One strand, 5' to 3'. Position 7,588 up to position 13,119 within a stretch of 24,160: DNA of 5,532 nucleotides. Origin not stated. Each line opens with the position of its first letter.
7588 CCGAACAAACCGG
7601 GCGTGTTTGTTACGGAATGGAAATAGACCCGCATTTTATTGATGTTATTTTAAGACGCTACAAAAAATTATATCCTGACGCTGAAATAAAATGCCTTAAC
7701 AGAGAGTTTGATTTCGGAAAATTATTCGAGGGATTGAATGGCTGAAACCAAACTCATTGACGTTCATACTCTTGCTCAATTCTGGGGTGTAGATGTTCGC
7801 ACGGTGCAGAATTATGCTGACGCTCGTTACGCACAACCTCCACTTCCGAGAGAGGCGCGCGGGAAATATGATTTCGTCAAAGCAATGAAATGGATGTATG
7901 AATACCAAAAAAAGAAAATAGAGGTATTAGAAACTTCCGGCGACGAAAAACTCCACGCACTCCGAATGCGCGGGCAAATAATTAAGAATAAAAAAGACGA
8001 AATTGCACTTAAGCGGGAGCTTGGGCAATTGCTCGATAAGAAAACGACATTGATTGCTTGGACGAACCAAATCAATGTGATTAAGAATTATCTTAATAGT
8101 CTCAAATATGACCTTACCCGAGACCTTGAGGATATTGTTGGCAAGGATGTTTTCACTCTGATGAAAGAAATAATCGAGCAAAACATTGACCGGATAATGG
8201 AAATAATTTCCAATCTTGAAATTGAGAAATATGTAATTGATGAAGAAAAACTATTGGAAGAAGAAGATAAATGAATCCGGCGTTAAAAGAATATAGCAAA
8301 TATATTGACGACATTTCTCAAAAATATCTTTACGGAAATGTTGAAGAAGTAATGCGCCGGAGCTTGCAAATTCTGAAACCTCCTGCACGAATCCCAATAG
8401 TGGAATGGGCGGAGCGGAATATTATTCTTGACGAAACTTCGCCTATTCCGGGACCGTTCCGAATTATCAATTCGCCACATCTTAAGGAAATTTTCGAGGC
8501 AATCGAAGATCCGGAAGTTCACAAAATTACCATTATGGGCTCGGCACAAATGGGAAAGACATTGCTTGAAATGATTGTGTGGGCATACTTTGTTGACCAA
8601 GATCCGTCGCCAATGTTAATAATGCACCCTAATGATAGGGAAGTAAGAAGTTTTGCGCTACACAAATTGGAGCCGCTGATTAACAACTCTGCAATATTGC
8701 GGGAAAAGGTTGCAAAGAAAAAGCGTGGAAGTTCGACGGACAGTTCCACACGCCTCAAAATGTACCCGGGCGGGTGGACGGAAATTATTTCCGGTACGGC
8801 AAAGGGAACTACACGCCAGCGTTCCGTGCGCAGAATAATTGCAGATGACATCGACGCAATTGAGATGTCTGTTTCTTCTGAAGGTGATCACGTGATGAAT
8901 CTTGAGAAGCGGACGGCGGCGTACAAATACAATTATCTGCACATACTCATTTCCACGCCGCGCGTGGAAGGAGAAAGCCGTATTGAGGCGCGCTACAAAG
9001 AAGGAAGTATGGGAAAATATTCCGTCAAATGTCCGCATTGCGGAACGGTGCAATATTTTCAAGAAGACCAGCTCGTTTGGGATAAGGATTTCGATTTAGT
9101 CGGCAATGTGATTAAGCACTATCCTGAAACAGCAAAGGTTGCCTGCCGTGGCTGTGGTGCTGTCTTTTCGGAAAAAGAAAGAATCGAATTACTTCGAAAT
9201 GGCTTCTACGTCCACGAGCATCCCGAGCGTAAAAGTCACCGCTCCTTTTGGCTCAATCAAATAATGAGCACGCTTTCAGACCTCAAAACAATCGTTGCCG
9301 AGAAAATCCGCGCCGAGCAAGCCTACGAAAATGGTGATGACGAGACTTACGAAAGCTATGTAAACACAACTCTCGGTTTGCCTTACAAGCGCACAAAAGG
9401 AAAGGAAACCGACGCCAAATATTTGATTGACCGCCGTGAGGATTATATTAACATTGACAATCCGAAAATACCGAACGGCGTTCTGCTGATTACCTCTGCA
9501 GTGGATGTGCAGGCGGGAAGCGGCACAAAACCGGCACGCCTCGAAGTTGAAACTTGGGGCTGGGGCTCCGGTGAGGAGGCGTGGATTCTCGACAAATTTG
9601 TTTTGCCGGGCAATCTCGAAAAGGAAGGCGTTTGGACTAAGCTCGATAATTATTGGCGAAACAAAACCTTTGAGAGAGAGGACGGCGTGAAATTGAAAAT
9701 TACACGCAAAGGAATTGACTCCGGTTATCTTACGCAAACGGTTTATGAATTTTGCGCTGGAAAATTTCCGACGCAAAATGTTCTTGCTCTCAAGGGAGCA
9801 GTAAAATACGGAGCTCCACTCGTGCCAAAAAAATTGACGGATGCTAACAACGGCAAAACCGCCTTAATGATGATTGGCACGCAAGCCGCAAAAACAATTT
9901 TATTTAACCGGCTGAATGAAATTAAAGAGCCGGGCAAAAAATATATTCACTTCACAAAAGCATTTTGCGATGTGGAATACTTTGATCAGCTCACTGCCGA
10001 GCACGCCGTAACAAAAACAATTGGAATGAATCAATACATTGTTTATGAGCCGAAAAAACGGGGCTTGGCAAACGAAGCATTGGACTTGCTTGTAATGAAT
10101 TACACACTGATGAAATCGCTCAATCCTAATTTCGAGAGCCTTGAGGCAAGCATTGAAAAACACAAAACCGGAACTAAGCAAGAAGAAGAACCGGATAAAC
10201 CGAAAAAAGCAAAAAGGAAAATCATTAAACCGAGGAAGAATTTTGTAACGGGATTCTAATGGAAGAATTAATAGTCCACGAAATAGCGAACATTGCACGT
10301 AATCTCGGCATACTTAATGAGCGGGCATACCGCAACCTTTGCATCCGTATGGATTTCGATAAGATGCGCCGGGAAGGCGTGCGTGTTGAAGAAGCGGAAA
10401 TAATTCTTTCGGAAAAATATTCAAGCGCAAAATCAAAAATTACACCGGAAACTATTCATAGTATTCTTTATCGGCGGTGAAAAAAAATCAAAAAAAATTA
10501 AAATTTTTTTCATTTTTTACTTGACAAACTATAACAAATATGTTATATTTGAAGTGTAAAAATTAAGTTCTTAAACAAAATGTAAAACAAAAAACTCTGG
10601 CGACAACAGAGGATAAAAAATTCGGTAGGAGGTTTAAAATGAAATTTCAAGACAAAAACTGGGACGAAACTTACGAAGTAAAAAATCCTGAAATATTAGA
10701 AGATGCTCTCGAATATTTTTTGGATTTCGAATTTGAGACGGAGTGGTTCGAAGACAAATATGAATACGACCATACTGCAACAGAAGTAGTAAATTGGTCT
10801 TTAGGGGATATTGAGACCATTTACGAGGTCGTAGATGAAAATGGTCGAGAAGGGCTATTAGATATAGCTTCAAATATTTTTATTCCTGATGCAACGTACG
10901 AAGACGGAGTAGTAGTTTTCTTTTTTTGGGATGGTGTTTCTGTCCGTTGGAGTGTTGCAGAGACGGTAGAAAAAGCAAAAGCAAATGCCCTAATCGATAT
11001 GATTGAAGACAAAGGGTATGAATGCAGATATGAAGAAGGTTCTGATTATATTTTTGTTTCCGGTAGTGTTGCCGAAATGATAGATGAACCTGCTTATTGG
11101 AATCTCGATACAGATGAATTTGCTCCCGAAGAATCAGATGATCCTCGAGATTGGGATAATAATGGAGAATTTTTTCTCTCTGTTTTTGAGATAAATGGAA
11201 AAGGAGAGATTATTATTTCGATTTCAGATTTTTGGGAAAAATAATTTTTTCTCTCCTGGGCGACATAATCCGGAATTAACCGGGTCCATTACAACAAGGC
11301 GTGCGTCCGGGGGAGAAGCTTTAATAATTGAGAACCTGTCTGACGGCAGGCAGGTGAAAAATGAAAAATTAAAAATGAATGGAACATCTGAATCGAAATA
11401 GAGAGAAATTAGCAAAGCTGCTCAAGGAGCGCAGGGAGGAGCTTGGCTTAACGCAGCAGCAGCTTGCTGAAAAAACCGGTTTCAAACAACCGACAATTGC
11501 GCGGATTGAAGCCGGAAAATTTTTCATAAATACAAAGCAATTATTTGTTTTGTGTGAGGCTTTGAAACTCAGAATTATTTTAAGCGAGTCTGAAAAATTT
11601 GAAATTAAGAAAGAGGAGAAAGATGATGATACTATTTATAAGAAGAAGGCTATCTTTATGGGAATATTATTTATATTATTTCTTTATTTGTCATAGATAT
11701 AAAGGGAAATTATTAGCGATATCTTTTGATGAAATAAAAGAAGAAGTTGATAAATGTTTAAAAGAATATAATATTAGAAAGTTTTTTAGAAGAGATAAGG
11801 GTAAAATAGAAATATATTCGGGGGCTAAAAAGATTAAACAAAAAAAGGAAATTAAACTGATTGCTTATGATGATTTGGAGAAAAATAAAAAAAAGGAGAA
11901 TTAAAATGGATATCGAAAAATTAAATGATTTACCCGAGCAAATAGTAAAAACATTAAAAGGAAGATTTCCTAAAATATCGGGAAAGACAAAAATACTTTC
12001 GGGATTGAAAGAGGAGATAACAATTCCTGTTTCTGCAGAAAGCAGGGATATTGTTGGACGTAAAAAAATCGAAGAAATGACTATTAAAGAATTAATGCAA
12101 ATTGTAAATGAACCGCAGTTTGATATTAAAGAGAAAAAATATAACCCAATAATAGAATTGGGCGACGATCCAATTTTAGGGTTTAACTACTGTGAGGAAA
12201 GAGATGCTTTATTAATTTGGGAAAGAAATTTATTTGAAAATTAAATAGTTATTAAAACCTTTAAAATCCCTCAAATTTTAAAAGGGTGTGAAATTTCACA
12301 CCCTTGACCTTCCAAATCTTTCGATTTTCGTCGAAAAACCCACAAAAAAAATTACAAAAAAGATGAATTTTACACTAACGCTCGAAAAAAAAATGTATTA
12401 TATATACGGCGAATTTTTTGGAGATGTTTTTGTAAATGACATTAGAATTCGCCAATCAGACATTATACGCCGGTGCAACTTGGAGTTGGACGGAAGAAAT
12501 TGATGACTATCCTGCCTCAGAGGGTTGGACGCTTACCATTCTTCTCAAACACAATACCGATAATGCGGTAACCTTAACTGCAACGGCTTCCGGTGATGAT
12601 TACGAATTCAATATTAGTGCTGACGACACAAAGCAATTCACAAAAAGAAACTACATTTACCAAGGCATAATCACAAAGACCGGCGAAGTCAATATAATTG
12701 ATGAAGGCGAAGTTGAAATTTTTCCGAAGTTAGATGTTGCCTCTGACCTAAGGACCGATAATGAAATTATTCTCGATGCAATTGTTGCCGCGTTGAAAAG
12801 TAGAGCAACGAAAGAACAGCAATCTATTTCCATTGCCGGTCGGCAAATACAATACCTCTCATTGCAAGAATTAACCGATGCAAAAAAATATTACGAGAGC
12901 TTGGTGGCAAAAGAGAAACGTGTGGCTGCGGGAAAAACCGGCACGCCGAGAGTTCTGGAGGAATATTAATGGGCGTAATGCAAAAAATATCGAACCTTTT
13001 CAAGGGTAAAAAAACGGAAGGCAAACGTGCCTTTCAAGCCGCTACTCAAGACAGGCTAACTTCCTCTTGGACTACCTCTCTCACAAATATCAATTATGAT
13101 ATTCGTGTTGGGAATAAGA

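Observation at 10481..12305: acr-aca-like accessory operon inserted between terminase and head genes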

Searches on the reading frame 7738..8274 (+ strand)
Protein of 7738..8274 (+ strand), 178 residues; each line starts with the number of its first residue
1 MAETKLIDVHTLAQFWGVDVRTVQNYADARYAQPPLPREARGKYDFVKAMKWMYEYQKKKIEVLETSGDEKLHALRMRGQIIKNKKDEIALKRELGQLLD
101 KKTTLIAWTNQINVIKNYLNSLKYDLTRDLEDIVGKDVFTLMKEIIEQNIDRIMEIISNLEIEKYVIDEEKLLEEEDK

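Call 8: search_protein_families(library=pfam, proteins=[window:7738-8274:+], max_evalue=0.01)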
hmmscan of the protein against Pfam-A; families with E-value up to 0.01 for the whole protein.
window:7738-8274:+ (178 aa): 0 families

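Call 9: search_protein_families(library=phrogs, proteins=[window:7738-8274:+], max_evalue=0.01)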
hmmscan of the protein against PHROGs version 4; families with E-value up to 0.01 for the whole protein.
window:7738-8274:+ (178 aa): 2 families
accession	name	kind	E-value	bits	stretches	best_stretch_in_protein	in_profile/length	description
phrog_57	-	head and packaging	1.4e-12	48.9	1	10-174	16-186/199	terminase small subunit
phrog_34300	-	unknown function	0.0034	18.5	0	2-42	16-54/78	-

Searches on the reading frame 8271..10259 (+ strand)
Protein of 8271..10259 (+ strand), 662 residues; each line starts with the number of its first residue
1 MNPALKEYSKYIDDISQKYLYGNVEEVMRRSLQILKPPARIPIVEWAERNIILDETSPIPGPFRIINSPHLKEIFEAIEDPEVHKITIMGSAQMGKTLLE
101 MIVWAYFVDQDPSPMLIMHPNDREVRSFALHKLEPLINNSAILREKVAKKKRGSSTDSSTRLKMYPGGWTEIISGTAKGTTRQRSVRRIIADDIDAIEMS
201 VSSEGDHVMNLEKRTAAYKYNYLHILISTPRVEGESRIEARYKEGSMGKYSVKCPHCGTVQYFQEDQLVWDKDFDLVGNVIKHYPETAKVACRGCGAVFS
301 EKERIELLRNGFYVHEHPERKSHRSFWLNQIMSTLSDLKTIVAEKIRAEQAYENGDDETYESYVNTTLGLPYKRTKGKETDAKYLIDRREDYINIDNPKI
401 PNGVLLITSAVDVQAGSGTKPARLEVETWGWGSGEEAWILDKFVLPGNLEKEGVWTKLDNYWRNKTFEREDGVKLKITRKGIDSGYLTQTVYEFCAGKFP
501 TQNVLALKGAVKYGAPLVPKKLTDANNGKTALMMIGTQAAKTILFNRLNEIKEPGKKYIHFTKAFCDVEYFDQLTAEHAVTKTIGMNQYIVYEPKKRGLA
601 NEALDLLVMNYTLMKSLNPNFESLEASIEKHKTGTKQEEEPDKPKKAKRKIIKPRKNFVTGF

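Call 8: search_protein_families(library=pfam, proteins=[window:8271-10259:+], max_evalue=0.01)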
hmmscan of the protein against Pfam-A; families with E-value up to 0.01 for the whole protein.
window:8271-10259:+ (662 aa): 3 families
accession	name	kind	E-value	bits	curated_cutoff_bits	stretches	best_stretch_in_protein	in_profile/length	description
PF20454.4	GpA_nuclease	-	7.5e-65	219.5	22.5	1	323-620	1-290/294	Terminase large subunit gpA, endonuclease domain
PF05876.18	GpA_ATPase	-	4.2e-59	200.6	25.6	1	57-311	1-245/247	Phage terminase large subunit gpA, ATPase domain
PF13717.11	Zn_ribbon_4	-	0.0052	17.1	30.3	0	285-299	21-35/36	zinc-ribbon domain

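Call 9: search_protein_families(library=phrogs, proteins=[window:8271-10259:+], max_evalue=0.01)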
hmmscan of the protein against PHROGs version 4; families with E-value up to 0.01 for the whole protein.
window:8271-10259:+ (662 aa): 10 families
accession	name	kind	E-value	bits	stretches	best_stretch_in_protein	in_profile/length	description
phrog_15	-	head and packaging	5.2e-181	605.8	1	13-649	327-966/1330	terminase large subunit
phrog_15657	-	unknown function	1.4e-30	107.5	1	317-542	22-229/230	-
phrog_16406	-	unknown function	5.7e-30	105.5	1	329-616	108-384/601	-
phrog_675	-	head and packaging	1.6e-27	97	1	44-391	25-346/576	terminase large subunit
phrog_3028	-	unknown function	3.5e-23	83.6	1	464-646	6-190/203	-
phrog_21311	-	head and packaging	5.3e-21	76.5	1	120-325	2-201/218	terminase large subunit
phrog_4145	-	head and packaging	1.1e-11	45.5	1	23-215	10-201/209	terminase large subunit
phrog_3925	-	head and packaging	1.3e-10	42.2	1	8-146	8-144/150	terminase large subunit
phrog_23163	-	unknown function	0.00077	20.2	1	25-132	8-116/130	-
phrog_22352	-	unknown function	0.0022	18.9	1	502-550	7-54/70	-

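Call 21: find_related_loci(query=window:8271-10259:+, collection=viral_contigs, flank=8000)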
Query window:8271-10259:+ (662 aa) in viral_contigs; peptide patterns used: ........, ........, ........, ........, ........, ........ (x = any residue, [..] = any of these).
2 stretches matched a pattern; 1 encode a relative of the query (tblastn E <= 1e-3); 1 distinct loci.
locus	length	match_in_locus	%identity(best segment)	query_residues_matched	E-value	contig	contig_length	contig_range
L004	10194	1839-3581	26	33-612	2e-46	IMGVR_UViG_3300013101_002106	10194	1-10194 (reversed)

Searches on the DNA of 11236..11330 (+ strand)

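Call 85: build_rna_model(alignment_id=A2, structure=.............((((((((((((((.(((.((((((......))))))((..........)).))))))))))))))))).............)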
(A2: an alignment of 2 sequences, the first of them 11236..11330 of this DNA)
Model R1 built from alignment A2 (2 sequences, 95 columns); structure: as given.
model positions 95; base pairs 25; branch points 1; effective number of sequences 0.93; information 0.601 bits per position. Calibrated on 0.2 Mb of random sequence (short: E-values are rough).
structure used (alignment columns):
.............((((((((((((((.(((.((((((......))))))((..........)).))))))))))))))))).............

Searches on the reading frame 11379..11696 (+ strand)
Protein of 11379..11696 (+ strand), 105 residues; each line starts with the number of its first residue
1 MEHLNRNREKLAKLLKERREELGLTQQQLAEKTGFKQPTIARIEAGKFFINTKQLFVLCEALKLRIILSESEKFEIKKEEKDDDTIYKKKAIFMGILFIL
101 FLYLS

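Call 8: search_protein_families(library=pfam, proteins=[window:11379-11696:+], max_evalue=0.01)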
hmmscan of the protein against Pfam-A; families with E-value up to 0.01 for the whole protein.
window:11379-11696:+ (105 aa): 8 families
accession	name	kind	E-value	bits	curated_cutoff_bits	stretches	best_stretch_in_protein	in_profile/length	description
PF01381.28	HTH_3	-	2.9e-12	46.9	23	1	15-64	1-50/55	Helix-turn-helix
PF13560.12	HTH_31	-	1.5e-09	38.5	27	1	11-48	2-39/64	Helix-turn-helix domain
PF12844.13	HTH_19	-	1e-08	35.4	30.2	1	13-64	2-53/64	Helix-turn-helix domain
PF13413.12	HTH_25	-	1.3e-06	28.5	24.6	1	14-48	1-35/62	Helix-turn-helix domain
PF13744.12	HTH_37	-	7.8e-06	26.1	27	1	7-48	15-56/80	Helix-turn-helix domain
PF13443.12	HTH_26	-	2.4e-05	24.9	22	1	15-66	2-54/63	Cro/C1-type HTH DNA-binding domain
PF00157.23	Pou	-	0.00018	21.8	27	1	8-45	6-49/72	Pou domain - N-terminal to homeobox domain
PF17762.8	HTH_ParB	-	0.0028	18.2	22.6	1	12-41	9-38/102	ParB HTH domain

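Call 9: search_protein_families(library=phrogs, proteins=[window:11379-11696:+], max_evalue=0.01)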
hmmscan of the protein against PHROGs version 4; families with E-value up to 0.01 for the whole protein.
window:11379-11696:+ (105 aa): 31 families (the best 25 are shown)
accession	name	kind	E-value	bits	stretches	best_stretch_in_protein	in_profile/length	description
phrog_3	-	transcription regulation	3.4e-14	54.4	1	5-84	83-164/430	transcriptional repressor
phrog_8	-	transcription regulation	5.9e-12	46.7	1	4-79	70-150/346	transcriptional regulator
phrog_1373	-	transcription regulation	2.2e-11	45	1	11-81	64-134/166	transcriptional regulator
phrog_4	-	transcription regulation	4.9e-11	43.2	1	7-67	129-189/400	transcriptional repressor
phrog_2339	-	DNA, RNA and nucleotide metabolism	3.5e-08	34.3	1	7-68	22-84/98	HTH DNA binding protein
phrog_2967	-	transcription regulation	9.4e-08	32.9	1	6-63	6-63/225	transcriptional regulator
phrog_6831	-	transcription regulation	1.5e-07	32.3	1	21-47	16-42/68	transcriptional regulator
phrog_7950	-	transcription regulation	3.9e-07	31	1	15-45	12-42/68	transcriptional repressor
phrog_4583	-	transcription regulation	1.3e-06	29.4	1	2-62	2-62/81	transcriptional repressor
phrog_2439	-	transcription regulation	1.7e-06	28.1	1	13-76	10-73/367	transcriptional regulator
phrog_7241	-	transcription regulation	4.7e-06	27.7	1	14-64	65-115/122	transcriptional regulator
phrog_4779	-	transcription regulation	7.6e-06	27.4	1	15-83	7-78/98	transcriptional regulator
phrog_6288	-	unknown function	1.2e-05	26.1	1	2-47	21-66/322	-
phrog_9908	-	DNA, RNA and nucleotide metabolism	5e-05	23.6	1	8-64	11-67/282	DNA binding protein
phrog_14076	-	transcription regulation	6.8e-05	24.3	1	15-50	18-56/86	transcriptional regulator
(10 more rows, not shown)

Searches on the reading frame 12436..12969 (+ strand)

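Call 8: search_protein_families(library=pfam, proteins=[window:12436-12969:+], max_evalue=0.01)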
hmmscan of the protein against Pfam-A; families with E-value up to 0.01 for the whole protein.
window:12436-12969:+ (177 aa): 1 family
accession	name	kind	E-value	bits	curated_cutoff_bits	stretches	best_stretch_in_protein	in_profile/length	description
PF23926.2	LtfC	-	0.00078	20.4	27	1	9-83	8-84/100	LtfC-like, beta-sandwich domain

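Call 9: search_protein_families(library=phrogs, proteins=[window:12436-12969:+], max_evalue=0.01)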
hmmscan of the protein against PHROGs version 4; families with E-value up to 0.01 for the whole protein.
window:12436-12969:+ (177 aa): 5 families
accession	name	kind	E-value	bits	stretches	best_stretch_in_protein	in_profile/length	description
phrog_5774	-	connector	6.2e-33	114.8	1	8-169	5-165/177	head-tail joining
phrog_1084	-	unknown function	3.3e-06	28.2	1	6-95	8-110/123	unknown function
phrog_118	-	connector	5.2e-05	24.1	1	108-168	7-65/76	head-tail adaptor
phrog_2545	-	connector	0.0012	19.8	1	128-164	19-55/68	head-tail adaptor Ad1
phrog_37240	-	unknown function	0.0052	16.9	1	56-145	158-244/357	-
